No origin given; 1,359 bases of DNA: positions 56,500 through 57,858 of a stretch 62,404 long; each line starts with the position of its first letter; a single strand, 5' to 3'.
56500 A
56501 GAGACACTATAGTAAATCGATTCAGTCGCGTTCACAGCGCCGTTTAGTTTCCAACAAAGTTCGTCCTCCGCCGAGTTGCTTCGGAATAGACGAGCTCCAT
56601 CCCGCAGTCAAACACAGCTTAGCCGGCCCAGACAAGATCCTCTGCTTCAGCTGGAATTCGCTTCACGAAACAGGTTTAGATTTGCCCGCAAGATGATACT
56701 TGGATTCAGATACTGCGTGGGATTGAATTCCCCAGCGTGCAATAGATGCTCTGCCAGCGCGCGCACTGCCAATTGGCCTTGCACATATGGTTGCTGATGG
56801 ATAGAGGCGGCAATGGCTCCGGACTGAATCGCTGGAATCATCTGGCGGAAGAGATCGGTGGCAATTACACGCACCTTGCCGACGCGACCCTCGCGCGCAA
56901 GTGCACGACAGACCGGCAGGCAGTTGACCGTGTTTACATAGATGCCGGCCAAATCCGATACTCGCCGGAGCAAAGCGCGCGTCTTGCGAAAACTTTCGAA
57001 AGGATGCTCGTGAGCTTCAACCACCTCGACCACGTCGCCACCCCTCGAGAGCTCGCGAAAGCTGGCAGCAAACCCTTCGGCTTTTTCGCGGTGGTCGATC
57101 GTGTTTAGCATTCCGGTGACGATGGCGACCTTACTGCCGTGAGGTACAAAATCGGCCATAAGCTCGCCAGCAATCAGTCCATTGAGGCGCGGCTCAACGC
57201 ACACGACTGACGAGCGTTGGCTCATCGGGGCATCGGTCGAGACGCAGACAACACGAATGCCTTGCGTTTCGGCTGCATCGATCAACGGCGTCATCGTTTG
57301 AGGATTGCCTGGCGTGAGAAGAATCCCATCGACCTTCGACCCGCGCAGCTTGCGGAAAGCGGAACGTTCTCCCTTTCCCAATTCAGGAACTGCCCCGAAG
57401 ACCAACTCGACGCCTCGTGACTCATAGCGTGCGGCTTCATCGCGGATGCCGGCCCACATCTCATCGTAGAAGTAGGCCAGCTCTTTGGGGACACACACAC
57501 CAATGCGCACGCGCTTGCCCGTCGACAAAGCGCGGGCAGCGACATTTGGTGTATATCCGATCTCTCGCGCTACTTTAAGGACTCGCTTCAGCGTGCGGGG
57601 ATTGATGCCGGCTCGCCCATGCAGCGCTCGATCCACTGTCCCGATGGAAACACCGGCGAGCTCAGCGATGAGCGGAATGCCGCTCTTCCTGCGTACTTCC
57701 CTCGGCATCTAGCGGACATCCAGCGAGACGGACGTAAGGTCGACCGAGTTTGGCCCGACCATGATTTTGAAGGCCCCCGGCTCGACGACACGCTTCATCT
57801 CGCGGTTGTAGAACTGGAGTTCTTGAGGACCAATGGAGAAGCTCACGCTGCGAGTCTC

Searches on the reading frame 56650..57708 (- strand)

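Call 83: search_protein_families(library=pfam, proteins=[window:56650-57708:-], max_evalue=0.00001)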
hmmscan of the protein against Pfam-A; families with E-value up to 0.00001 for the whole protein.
window:56650-57708:- (353 aa): 3 families
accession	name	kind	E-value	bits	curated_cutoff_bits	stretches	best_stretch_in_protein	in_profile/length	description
PF13407.12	Peripla_BP_4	-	5.9e-43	147.7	35.1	1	69-322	1-254/258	Periplasmic binding protein domain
PF00356.27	LacI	-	1.7e-10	40.9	27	1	14-55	5-46/46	Bacterial regulatory proteins, lacI family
PF00532.27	Peripla_BP_1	-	4.9e-07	29.9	22.2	1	68-220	3-150/281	Periplasmic binding proteins and sugar binding domain of LacI family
